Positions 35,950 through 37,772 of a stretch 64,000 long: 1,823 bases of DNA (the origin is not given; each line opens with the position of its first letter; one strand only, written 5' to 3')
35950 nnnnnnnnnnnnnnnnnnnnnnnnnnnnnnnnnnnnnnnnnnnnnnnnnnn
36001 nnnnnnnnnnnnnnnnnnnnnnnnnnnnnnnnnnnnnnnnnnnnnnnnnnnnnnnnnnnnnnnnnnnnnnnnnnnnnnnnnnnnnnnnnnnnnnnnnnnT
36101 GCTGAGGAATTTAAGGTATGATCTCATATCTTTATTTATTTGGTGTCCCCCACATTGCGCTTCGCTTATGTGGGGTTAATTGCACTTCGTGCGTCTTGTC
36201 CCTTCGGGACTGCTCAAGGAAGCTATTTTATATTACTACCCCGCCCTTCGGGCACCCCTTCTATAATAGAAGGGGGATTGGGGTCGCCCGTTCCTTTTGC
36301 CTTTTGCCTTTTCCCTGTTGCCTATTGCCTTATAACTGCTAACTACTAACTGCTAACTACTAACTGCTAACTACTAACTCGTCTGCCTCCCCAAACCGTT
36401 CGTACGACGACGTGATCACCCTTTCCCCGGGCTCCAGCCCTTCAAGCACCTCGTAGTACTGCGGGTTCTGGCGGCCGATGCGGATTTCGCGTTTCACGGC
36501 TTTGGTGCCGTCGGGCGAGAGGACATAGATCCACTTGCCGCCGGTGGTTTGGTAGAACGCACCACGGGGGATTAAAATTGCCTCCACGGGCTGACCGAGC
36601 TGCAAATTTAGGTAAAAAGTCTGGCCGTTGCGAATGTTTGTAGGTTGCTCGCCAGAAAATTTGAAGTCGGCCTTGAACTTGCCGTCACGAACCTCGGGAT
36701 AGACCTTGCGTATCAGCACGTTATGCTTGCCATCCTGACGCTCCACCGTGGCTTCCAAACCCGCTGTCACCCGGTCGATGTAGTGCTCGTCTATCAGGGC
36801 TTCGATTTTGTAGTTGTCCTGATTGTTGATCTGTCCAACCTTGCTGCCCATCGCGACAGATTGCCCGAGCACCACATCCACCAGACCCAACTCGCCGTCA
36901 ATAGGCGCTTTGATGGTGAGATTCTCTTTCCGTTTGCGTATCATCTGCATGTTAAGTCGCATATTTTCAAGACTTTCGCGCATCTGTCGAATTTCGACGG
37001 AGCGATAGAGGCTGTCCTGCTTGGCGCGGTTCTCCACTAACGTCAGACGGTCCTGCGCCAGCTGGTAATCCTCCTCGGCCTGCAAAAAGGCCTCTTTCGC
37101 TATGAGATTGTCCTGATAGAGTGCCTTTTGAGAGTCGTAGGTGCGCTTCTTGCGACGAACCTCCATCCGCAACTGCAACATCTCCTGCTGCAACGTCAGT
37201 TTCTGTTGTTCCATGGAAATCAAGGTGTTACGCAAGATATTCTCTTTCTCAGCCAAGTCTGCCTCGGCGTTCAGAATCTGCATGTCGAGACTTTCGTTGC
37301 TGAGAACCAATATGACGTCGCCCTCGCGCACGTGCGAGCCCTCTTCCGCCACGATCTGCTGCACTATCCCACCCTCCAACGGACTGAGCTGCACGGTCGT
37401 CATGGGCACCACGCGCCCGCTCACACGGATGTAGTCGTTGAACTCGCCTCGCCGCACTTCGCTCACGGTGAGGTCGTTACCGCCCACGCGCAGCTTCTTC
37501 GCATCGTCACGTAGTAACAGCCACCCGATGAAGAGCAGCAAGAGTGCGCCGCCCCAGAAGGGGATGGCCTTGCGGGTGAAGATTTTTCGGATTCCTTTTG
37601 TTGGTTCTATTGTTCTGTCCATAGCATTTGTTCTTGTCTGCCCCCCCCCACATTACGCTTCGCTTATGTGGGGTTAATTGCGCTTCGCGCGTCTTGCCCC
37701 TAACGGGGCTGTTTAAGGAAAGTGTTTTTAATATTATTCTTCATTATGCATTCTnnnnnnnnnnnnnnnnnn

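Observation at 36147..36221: About 75-nt three-hairpin REP-like element with stem covariation, positioned 12-29 nt upstream of start codons in fixed polarity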

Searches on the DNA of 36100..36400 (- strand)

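Call 19: search_rna_families(source=window, start=36100, end=36400, threshold=evalue, max_evalue=10)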
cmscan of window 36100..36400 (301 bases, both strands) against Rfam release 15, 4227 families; matches with E-value up to 10: 2.
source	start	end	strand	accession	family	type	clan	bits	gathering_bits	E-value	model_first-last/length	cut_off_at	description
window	36132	36298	+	RF00003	U1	Gene; snRNA; splicing;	CL00005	15.3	69.5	0.081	1-166/166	no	U1 spliceosomal RNA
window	36198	36210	+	RF01687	Acido-Lenti-1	Gene; sRNA;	-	12.1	37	2.5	33-45/46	no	Acido-Lenti-1 RNA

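Call 26: build_rna_model(alignment_id=A1, structure=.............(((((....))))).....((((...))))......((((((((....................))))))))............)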
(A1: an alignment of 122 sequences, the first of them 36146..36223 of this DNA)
Model R1 built from alignment A1 (122 sequences, 97 columns); structure: as given.
model positions 79; base pairs 17; branch points 2; effective number of sequences 1.95; information 0.717 bits per position. Calibrated on 0.2 Mb of random sequence (short: E-values are rough).
structure used (alignment columns):
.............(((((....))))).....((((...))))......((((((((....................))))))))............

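Call 27: search_with_rna_model(model_id=R1, source=window, filters=off, max_evalue=10, show_alignments=0)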
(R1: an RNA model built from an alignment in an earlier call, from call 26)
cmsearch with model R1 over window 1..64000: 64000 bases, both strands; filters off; matches with E-value up to 10: 20.
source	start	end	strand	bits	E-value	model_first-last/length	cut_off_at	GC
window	32435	32512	-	97.9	3.1e-23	1-79/79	no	0.56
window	36146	36223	-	96.7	6.2e-23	1-79/79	no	0.55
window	4862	4945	-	91.8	1.1e-21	1-79/79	no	0.56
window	37644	37722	-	88.3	8.3e-21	1-79/79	no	0.56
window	57960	58039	-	65.1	5.9e-15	1-79/79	no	0.47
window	39530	39600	+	53.6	4.9e-12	1-79/79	no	0.51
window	59872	59946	+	10.7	0.32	1-79/79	no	0.51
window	5126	5200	-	10.4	0.38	1-79/79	no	0.51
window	32394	32466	+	9.9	0.51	1-79/79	no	0.42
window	4479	4505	+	9.3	0.75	14-42/79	no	0.7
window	4806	4899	+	9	0.89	1-79/79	no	0.37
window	32362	32419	-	7.9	1.7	1-79/79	no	0.31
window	63197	63275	+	6.9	2.9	1-79/79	no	0.35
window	37646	37673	+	6.9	2.9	49-77/79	no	0.57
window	36243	36271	-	6.8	3.1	14-42/79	no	0.52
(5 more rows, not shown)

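Call 29: search_with_rna_model(model_id=R1, sources=[L001, L002, L003, L004, L005, L006, L007, L008, L009, L010, L011, L012, L013, L014, L015, L016, L017, L018, L019, L020, L021, L022, L023, L024, L025, L026, L027, L028, L029, L030, L031, L032, L033, L034, L035, L036, L037, L038, L039, L040, L041, L042, L043, L044, L045, L046, L047, L048, L049, L050, L051, L052, L053, L054, L055, L056, L057, L058, L059, L060, L061, L062, L063, L064, L065, L066, L067, L068, L069, L070, L071, L072, L073, L074, L075, L076, L077, L078, L079, L080, L081, L082, L083, L084, L085, L086, L087, L088, L089, L090, L091, L092, L093, L094, L095, L096, L097, L098, L099, L100], max_evalue=0.001)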
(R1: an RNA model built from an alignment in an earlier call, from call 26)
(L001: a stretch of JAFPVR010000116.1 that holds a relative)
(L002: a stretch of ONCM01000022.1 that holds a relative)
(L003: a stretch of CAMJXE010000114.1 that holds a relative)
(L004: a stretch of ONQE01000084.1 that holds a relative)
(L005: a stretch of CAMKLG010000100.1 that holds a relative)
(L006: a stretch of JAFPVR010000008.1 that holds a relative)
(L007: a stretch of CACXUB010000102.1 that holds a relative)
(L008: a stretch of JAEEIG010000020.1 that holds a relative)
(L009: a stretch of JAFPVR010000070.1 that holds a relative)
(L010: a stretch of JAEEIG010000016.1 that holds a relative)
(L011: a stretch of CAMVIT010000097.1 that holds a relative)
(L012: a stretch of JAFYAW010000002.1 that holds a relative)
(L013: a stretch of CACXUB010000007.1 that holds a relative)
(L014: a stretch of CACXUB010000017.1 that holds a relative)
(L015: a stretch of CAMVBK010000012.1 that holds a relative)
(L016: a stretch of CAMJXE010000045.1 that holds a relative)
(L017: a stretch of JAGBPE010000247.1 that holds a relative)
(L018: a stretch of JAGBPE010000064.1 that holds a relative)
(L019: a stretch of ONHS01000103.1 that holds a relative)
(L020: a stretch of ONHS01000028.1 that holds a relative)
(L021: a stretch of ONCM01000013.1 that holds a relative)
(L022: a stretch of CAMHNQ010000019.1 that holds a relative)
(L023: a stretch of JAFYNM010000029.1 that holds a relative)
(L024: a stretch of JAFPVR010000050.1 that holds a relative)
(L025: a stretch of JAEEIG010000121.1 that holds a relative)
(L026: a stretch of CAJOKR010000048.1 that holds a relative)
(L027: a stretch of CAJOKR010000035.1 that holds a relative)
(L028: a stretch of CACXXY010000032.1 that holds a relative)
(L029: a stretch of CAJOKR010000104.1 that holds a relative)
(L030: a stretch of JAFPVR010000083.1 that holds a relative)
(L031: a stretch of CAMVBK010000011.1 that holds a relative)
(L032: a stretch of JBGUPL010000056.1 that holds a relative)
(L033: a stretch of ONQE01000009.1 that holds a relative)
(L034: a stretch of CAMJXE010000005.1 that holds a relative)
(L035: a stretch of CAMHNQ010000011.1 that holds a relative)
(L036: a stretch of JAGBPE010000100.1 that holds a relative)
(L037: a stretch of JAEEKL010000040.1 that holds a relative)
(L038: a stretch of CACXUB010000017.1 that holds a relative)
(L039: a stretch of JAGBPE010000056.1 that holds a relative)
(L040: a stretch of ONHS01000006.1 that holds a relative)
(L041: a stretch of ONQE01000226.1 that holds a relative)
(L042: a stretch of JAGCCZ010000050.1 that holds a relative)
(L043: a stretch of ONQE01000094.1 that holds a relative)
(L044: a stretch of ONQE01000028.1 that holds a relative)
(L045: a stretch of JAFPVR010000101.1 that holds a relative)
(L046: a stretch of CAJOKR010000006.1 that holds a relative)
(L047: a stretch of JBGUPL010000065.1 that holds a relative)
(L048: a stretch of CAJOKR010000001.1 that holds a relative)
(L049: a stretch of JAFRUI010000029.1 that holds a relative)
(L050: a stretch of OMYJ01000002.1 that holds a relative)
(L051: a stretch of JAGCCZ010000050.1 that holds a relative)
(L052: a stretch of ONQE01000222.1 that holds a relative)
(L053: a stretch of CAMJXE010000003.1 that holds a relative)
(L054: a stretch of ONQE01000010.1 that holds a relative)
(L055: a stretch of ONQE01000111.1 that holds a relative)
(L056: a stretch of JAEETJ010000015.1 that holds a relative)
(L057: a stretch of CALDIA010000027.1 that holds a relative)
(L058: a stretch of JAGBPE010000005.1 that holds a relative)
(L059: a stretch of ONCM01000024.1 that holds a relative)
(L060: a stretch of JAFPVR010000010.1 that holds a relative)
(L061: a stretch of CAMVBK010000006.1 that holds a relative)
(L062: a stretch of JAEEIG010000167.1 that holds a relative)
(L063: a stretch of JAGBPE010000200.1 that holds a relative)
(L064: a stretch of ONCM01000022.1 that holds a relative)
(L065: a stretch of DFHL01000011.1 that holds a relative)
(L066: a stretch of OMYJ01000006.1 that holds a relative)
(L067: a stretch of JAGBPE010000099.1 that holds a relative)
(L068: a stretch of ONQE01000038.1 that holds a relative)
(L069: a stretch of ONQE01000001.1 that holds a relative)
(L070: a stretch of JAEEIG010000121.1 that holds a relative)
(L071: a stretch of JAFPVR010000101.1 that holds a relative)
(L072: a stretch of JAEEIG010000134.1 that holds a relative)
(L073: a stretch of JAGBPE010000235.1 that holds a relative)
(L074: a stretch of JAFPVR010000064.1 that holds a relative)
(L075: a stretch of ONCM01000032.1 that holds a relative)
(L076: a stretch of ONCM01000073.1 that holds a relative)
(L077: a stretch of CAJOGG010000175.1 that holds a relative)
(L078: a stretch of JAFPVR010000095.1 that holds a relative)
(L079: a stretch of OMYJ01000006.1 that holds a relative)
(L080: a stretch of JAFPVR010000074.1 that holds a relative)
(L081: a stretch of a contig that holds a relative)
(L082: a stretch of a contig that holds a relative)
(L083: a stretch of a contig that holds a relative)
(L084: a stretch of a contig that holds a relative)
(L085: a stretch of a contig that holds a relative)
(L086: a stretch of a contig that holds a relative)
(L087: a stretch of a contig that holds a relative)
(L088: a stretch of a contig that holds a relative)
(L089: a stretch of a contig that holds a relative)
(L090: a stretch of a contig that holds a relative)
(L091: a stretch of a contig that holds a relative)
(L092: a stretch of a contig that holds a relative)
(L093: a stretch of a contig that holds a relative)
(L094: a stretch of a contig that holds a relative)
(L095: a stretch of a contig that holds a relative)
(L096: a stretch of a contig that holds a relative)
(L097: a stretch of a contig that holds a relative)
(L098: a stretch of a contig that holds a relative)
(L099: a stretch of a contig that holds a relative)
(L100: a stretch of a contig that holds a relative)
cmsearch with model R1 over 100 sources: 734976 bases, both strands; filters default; matches with E-value up to 0.001: 139.
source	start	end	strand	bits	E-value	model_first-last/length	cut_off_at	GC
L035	1808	1885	-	102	3.4e-23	1-79/79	no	0.59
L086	6374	6451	+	101.4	4.8e-23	1-79/79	no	0.54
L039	2088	2165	-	100.7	7.1e-23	1-79/79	no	0.58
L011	113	190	-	100.7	7.3e-23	1-79/79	no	0.63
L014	3669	3746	-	100.6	7.4e-23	1-79/79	no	0.6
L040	6005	6082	+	100.2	9.7e-23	1-79/79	no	0.54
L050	4406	4483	+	100.1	9.8e-23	1-79/79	no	0.62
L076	4755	4832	+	100.1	9.9e-23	1-79/79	no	0.58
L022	7684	7761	+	100.1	1e-22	1-79/79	no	0.6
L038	592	669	-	99.9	1.1e-22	1-79/79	no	0.6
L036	5070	5147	-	99.8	1.2e-22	1-79/79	no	0.59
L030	361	438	-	99.7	1.2e-22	1-79/79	no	0.59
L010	5637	5714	-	99.7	1.3e-22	1-79/79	no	0.55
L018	1252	1329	+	99.6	1.4e-22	1-79/79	no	0.59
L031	1816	1895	+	99.4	1.5e-22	1-79/79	no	0.54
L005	3131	3208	+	99.4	1.5e-22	1-79/79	no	0.58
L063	3089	3166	+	99.4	1.5e-22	1-79/79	no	0.55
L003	4118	4195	+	99.3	1.6e-22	1-79/79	no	0.6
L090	6084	6161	-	99.3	1.6e-22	1-79/79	no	0.63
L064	6603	6682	+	99.3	1.6e-22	1-79/79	no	0.54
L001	7174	7251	-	99.3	1.6e-22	1-79/79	no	0.59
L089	2712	2789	+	99.1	1.8e-22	1-79/79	no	0.64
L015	586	665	-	99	1.9e-22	1-79/79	no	0.54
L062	6624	6701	+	99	1.9e-22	1-79/79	no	0.59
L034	205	282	-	98.8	2.2e-22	1-79/79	no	0.62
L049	3950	4029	-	98.7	2.2e-22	1-79/79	no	0.61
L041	2503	2580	-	98.7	2.2e-22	1-79/79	no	0.59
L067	707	784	-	98.7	2.3e-22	1-79/79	no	0.56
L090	989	1066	-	98.7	2.3e-22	1-79/79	no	0.65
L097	7583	7660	+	98.5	2.6e-22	1-79/79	no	0.62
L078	4457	4536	+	98.4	2.7e-22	1-79/79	no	0.59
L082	6250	6329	+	98.4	2.8e-22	1-79/79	no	0.57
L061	5268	5345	+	98.3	2.8e-22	1-79/79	no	0.59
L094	4672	4749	+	98.3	2.9e-22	1-79/79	no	0.59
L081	1507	1586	+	98.3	3e-22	1-79/79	no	0.61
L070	5487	5564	-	98.2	3e-22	1-79/79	no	0.62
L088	888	967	+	98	3.3e-22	1-79/79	no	0.57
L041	3933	4010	-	97.9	3.6e-22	1-79/79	no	0.54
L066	1926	2003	+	97.7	4e-22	1-79/79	no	0.55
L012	645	722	+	97.6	4.3e-22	1-79/79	no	0.54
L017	3646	3725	+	97.5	4.6e-22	1-79/79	no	0.61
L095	2023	2100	-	97.5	4.6e-22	1-79/79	no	0.62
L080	112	191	+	97.5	4.7e-22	1-79/79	no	0.59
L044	1928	2007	-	97.4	4.7e-22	1-79/79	no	0.59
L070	4032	4109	-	97.4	4.8e-22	1-79/79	no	0.59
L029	507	584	+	97.3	5.1e-22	1-79/79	no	0.55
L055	7134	7213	-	97.3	5.2e-22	1-79/79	no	0.55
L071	3892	3971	-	97.3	5.2e-22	1-79/79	no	0.57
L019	4398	4477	-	97.2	5.4e-22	1-79/79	no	0.54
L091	2884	2961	-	97.1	5.7e-22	1-79/79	no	0.53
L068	4146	4225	-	97.1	5.9e-22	1-79/79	no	0.59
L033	7079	7158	-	97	6.2e-22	1-79/79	no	0.65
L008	7100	7177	-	96.9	6.3e-22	1-79/79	no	0.5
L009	2333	2413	+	96.9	6.3e-22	1-79/79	no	0.57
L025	390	467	+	96.9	6.4e-22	1-79/79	no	0.6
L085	4462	4542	+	96.6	7.5e-22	1-79/79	no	0.56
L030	3647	3726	-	96.5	8e-22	1-79/79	no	0.51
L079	1878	1955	+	96.5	8.1e-22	1-79/79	no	0.6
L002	3877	3956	+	96.1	1.1e-21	1-79/79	no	0.56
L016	891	971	+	96.1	1.1e-21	1-79/79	no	0.56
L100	1518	1595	-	96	1.1e-21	1-79/79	no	0.59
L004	226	305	+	96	1.1e-21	1-79/79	no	0.59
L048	3293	3372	+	96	1.1e-21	1-79/79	no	0.59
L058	6623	6703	-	96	1.1e-21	1-79/79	no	0.58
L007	2553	2630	+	96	1.1e-21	1-79/79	no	0.6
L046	6410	6490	+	95.7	1.3e-21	1-79/79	no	0.53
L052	802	881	-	95.7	1.3e-21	1-79/79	no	0.57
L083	4812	4891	-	95.7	1.3e-21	1-79/79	no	0.57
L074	6683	6766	-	95.5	1.4e-21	1-79/79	no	0.57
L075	4661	4741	-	95.3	1.6e-21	1-79/79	no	0.6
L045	2436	2515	-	95.3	1.6e-21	1-79/79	no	0.56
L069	3615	3695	-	95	1.9e-21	1-79/79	no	0.56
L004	2041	2120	+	95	1.9e-21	1-79/79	no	0.59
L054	7450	7529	+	94.8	2.2e-21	1-79/79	no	0.6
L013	1790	1867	-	94.8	2.2e-21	1-79/79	no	0.51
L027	5094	5171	+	94.4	2.7e-21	1-79/79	no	0.56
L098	1560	1637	+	94.2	3.1e-21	1-79/79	no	0.58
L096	3682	3761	+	94.1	3.4e-21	1-79/79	no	0.59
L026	27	108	-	93.6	4.4e-21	1-79/79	no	0.61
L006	3185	3268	+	93.5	4.7e-21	1-79/79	no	0.52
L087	4430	4510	+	93.4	5.1e-21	1-79/79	no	0.59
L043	7026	7105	+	93.4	5.1e-21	1-79/79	no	0.6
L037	3403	3480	-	93.3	5.1e-21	1-79/79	no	0.54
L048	4090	4170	+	93.3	5.4e-21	1-79/79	no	0.57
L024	3855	3934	+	93.2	5.5e-21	1-79/79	no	0.57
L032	6535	6614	+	93.2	5.5e-21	1-79/79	no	0.57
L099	4734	4811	-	93.1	5.8e-21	1-79/79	no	0.51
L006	4255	4332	+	92.7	7.6e-21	1-79/79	no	0.46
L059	1659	1738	-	92.5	8.5e-21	1-79/79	no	0.55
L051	7792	7875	-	92.3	9.3e-21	1-79/79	no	0.58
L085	7836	7913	-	92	1.1e-20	1-79/79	no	0.53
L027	6460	6540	+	92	1.1e-20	1-79/79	no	0.57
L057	4789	4866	+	92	1.1e-20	1-79/79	no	0.56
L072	2493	2576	-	92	1.1e-20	1-79/79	no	0.54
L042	840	920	-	91.7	1.3e-20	1-79/79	no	0.63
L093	1084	1161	-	91.7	1.3e-20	1-79/79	no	0.54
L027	2944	3027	+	90.8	2.3e-20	1-79/79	no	0.52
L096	1554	1641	+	90.2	3.2e-20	1-79/79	no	0.6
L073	2091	2174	-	88.4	8.9e-20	1-79/79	no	0.56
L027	7739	7816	+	88.4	9.1e-20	1-79/79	no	0.64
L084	4795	4874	+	88.2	1e-19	1-79/79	no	0.57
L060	7688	7771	-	87.7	1.4e-19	1-79/79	no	0.56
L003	5456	5539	+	86.8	2.3e-19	1-79/79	no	0.6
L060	5780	5861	-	86.5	2.8e-19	1-79/79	no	0.59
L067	3241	3324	-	86.1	3.5e-19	1-79/79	no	0.52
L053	6646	6726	-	85.8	4.1e-19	1-79/79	no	0.56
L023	6658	6742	-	85.6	4.6e-19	1-79/79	no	0.51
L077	6260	6339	+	85.5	4.8e-19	1-79/79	no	0.55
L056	1387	1464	+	85.3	5.6e-19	1-79/79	no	0.56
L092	4133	4216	-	84.7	7.8e-19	1-79/79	no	0.54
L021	1338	1415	+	83.5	1.6e-18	1-79/79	no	0.63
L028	7781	7859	-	82.2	3.3e-18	1-79/79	no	0.48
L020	475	553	-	81.5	5.1e-18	1-79/79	no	0.48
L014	6307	6426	-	78.8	2.5e-17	1-79/79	no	0.6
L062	1303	1380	+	74.2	3.5e-16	1-79/79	no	0.65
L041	2429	2502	-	73.6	4.9e-16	1-79/79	no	0.65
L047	4825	4946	-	72.8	7.9e-16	1-79/79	no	0.58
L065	2146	2221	+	72.2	1.1e-15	1-79/79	no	0.5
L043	7898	7969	+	66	4e-14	1-79/79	no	0.47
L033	7295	7371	+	64.9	7.5e-14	1-79/79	no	0.65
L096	1642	1707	+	64.2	1.1e-13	13-79/79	no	0.58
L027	1092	1208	-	60.3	1.1e-12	1-79/79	no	0.58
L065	2236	2323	+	59.1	2.3e-12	1-79/79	no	0.56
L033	7805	7882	+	52.7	9.4e-11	1-79/79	no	0.67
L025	332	383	+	49.8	5.1e-10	1-79/79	no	0.52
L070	5575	5624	-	47.5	1.9e-09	1-79/79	no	0.54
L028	7872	7944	+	45.3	6.9e-09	1-79/79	no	0.47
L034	4578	4646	-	43.5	2e-08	1-79/79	no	0.38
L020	566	638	+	43.3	2.1e-08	1-79/79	no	0.49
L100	321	414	-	34.8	3.2e-06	1-79/79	no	0.55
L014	5020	5087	-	32.4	1.2e-05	1-79/79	no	0.63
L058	6555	6622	-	32.1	1.5e-05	1-79/79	no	0.54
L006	3279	3340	+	31.5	2.1e-05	1-79/79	no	0.53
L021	2964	3041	+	30.5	3.7e-05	1-79/79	no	0.54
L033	7707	7792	-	30.1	4.8e-05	1-79/79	no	0.66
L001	7127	7163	-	29.2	8e-05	43-77/79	no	0.49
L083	2195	2275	-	28.7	0.00011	1-79/79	no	0.63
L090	3663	3754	-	26.7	0.00034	1-79/79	no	0.63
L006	3351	3412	+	25.9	0.00053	1-79/79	no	0.48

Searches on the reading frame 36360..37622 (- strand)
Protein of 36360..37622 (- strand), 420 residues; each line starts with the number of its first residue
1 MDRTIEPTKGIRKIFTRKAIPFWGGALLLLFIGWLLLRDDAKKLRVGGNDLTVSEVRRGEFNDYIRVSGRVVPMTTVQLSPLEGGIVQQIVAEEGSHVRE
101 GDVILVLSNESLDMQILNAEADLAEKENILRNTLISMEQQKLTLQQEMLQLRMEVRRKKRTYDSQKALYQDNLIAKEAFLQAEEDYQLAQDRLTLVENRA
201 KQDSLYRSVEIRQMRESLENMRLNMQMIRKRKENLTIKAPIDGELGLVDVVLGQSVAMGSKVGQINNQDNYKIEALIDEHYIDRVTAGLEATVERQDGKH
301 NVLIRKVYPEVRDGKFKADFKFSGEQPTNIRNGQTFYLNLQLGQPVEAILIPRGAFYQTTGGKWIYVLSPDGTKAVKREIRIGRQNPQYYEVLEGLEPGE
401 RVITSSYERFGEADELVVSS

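Call 15: search_protein_families(library=pfam, proteins=[window:36360-37622:-])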
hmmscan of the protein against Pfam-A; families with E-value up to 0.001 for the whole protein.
window:36360-37622:- (420 aa): 2 families
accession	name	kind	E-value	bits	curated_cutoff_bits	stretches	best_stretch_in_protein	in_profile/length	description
PF13437.12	HlyD_3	-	6.4e-15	56.2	22.2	1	236-333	1-106/106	HlyD family secretion protein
PF16576.10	HlyD_D23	-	1.3e-07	31.6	30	1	176-297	53-171/214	Barrel-sandwich domain of CusB or HlyD membrane-fusion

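Call 37: find_related_loci(query=window:36360-37622:-, collection=metagenome_contigs, flank=5000)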
Query window:36360-37622:- (420 aa) in metagenome_contigs; peptide patterns used: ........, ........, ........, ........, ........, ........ (x = any residue, [..] = any of these).
600 stretches matched a pattern (row limit reached: there are more); 590 encode a relative of the query (tblastn E <= 1e-3); the best 80 are kept; 80 distinct loci.
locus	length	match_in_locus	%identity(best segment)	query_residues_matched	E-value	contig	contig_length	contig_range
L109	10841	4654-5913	88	1-420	0e+0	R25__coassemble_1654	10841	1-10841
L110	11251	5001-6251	80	1-417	0e+0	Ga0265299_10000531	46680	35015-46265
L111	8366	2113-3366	80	1-418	0e+0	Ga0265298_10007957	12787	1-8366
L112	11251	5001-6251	78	1-417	0e+0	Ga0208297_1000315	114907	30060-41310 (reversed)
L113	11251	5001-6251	77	1-417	0e+0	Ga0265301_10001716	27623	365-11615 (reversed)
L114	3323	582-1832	77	1-417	0e+0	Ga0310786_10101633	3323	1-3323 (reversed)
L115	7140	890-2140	76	1-417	0e+0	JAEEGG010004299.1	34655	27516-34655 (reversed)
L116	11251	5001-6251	75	1-417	0e+0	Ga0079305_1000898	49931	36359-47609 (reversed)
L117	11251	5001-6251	76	1-417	0e+0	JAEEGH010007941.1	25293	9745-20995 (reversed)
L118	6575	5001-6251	76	1-417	0e+0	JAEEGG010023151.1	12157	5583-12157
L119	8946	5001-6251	75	1-417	0e+0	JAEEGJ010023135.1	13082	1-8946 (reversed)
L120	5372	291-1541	75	1-417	0e+0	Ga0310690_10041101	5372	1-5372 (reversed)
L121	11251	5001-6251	75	1-417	0e+0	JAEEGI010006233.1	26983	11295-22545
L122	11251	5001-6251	75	1-417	0e+0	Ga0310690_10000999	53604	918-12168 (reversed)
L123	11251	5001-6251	75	1-417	0e+0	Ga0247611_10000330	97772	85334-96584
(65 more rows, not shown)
